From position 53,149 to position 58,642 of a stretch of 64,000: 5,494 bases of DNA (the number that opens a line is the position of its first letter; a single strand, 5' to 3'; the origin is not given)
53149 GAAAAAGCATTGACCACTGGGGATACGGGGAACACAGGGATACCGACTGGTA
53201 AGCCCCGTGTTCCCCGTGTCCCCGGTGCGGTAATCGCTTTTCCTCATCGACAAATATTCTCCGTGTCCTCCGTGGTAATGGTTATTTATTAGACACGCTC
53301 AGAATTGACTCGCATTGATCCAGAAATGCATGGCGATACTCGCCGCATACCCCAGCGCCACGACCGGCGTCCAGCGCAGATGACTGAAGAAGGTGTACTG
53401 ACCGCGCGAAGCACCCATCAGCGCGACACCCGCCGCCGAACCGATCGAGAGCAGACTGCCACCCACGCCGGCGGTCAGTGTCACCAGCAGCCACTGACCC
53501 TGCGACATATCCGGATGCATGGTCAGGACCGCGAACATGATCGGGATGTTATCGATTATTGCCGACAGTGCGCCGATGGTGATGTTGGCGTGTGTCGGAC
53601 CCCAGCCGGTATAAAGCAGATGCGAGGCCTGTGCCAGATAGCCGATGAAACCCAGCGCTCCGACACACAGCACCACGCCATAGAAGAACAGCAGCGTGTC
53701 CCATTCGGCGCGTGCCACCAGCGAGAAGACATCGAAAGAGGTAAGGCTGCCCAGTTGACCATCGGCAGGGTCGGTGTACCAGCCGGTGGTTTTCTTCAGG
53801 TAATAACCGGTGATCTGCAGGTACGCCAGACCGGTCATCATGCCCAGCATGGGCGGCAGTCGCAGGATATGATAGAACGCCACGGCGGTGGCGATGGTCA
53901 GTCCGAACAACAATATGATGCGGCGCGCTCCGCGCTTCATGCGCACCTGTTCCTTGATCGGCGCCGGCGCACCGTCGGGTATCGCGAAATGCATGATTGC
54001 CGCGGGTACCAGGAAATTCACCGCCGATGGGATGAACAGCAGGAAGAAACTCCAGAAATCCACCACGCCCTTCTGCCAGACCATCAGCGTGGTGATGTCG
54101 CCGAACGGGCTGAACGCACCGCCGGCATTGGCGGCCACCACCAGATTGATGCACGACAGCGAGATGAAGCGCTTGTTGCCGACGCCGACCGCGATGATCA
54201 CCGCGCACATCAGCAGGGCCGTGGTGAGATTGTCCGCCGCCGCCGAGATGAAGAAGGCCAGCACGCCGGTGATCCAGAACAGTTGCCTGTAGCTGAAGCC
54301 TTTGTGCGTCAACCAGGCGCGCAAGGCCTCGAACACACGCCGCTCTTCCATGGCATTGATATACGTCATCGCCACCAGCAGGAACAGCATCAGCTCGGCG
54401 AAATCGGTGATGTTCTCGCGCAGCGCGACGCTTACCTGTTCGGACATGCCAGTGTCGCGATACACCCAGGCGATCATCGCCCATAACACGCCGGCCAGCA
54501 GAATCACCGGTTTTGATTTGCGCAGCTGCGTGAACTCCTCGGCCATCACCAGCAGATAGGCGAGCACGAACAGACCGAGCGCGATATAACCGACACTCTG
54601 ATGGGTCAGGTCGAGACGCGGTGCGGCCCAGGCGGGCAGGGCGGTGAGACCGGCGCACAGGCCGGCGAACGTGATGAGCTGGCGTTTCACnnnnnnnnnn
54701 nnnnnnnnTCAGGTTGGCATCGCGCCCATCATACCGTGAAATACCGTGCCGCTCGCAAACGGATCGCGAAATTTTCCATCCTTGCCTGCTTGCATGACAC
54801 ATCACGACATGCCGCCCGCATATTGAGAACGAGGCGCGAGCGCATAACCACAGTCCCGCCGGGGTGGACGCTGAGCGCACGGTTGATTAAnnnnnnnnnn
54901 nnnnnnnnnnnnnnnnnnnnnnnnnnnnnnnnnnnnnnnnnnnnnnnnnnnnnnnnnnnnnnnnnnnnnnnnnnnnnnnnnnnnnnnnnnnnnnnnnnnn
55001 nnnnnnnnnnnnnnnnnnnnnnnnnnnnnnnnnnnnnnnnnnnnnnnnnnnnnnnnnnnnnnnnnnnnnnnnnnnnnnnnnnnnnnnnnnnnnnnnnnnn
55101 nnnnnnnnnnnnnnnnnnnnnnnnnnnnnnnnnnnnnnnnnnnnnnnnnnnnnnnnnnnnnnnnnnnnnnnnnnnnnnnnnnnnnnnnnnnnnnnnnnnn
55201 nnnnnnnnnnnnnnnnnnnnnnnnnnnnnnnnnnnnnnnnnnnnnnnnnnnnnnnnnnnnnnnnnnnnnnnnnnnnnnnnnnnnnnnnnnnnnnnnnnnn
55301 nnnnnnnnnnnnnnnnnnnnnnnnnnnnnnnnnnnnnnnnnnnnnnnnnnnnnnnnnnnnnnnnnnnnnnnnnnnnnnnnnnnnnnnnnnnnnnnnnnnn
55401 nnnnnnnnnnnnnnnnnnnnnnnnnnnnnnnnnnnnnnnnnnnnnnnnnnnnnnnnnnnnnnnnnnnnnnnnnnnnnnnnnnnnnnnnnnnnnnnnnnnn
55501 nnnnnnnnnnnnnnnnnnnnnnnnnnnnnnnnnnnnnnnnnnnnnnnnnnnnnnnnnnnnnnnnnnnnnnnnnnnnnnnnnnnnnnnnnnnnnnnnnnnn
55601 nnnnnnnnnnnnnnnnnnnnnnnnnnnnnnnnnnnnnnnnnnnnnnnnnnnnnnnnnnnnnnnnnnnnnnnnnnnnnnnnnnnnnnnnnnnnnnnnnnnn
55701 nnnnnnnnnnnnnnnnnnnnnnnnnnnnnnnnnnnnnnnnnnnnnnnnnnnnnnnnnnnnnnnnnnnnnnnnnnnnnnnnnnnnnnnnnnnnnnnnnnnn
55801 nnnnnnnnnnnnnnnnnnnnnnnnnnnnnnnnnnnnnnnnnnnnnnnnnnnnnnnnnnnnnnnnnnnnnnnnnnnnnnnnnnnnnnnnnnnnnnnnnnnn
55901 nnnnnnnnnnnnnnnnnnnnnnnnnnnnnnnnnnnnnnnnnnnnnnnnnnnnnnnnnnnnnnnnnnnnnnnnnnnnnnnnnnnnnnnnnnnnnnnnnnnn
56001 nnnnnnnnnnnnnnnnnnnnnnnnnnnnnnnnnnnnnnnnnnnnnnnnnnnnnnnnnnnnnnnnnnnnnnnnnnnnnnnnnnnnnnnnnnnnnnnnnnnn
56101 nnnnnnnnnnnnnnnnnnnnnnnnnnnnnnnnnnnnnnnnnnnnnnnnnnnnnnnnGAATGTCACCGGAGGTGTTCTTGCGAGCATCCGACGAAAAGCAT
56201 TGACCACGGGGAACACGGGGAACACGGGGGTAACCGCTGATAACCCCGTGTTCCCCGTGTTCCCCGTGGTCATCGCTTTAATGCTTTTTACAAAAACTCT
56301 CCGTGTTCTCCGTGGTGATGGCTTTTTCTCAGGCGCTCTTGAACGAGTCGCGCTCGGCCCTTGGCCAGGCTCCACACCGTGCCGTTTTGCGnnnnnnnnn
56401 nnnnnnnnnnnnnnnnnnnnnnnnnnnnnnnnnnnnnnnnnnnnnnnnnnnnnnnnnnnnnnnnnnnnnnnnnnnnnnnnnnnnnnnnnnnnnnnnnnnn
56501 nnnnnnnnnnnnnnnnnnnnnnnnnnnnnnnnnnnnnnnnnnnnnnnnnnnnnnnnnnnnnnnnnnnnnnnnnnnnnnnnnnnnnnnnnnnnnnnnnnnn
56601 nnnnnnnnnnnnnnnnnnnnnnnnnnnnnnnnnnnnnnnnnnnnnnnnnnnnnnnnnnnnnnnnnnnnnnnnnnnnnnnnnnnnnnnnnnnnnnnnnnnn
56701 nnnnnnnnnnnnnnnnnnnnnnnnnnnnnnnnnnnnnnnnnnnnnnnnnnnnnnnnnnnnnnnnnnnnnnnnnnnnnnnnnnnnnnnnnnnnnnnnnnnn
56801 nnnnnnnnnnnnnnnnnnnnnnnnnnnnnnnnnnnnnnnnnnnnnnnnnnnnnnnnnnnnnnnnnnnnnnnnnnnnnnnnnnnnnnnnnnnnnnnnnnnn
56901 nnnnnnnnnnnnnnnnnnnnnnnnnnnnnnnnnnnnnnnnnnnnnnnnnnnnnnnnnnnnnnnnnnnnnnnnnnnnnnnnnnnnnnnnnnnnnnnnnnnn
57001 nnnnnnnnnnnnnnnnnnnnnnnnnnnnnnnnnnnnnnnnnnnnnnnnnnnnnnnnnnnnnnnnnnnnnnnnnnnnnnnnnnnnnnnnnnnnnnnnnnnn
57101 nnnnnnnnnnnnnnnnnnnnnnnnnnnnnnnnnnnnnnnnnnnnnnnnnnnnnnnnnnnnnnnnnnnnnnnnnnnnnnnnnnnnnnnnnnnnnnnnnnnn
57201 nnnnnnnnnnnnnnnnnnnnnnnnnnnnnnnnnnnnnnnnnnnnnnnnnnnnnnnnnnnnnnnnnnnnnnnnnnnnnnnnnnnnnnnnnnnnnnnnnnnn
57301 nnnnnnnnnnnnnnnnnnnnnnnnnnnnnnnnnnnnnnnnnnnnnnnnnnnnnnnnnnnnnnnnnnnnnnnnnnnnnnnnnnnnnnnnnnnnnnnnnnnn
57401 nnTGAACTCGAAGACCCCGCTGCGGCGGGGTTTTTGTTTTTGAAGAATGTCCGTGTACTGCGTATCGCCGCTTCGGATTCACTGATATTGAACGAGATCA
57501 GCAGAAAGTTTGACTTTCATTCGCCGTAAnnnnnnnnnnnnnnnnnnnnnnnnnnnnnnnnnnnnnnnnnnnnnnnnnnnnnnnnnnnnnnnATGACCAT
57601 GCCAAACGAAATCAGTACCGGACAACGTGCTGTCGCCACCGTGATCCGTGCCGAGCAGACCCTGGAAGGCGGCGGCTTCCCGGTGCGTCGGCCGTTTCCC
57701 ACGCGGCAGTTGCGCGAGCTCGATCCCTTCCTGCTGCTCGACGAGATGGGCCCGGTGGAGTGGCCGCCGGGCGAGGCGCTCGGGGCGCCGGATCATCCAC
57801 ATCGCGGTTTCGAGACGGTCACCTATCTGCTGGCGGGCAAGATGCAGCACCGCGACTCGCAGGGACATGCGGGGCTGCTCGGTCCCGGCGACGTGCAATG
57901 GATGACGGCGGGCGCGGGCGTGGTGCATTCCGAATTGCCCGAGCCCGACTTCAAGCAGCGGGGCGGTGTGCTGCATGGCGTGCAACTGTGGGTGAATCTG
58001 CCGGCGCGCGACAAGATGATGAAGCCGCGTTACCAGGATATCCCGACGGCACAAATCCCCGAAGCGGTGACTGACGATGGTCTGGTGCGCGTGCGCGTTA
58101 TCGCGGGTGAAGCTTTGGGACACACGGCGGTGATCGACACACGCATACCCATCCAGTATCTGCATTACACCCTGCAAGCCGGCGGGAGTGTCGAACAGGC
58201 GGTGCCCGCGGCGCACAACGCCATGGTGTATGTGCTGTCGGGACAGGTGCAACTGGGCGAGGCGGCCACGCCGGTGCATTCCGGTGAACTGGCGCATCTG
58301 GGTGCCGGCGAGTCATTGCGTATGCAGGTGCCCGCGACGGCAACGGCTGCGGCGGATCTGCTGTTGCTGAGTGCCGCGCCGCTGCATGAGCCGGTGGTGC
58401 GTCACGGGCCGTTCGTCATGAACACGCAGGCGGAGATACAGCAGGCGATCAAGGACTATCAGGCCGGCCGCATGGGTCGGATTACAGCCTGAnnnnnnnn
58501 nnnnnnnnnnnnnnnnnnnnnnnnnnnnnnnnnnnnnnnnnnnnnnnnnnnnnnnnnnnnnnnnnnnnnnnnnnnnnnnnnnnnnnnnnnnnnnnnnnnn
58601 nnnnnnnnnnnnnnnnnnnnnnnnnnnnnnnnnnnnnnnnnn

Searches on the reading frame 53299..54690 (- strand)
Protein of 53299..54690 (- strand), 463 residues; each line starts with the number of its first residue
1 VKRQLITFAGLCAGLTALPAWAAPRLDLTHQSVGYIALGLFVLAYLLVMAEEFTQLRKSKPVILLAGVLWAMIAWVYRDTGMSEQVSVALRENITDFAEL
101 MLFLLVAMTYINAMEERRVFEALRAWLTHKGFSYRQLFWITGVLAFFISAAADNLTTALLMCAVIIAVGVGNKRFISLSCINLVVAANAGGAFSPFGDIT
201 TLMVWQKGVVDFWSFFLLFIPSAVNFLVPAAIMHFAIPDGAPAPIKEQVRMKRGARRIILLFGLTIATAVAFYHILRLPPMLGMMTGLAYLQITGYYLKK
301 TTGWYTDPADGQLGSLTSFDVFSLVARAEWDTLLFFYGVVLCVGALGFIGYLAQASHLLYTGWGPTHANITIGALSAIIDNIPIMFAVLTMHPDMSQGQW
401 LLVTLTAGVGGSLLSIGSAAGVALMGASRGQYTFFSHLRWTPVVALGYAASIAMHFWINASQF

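Call 31: search_protein_families(library=pfam, proteins=[window:53299-54690:-], max_evalue=0.001)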
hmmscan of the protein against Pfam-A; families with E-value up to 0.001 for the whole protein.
window:53299-54690:- (463 aa): 1 family
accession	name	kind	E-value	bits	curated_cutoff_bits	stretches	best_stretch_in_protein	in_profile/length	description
PF03600.22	CitMHS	-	8.4e-33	114.3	31.9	1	47-408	3-336/336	Citrate transporter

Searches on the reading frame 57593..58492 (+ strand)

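Call 85: search_protein_families(library=pfam, proteins=[window:57593-58492:+], max_evalue=0.001)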
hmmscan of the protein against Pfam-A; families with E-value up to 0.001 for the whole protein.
window:57593-58492:+ (299 aa): 3 families
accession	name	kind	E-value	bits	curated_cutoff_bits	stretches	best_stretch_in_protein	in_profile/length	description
PF02678.22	Pirin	-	1.9e-34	118.4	26.1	1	29-134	2-108/108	Pirin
PF05726.19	Pirin_C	-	8.9e-27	93.9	27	1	189-295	1-103/103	Pirin C-terminal cupin domain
PF07883.17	Cupin_2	-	0.0001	22.4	27.2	0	191-243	2-55/70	Cupin domain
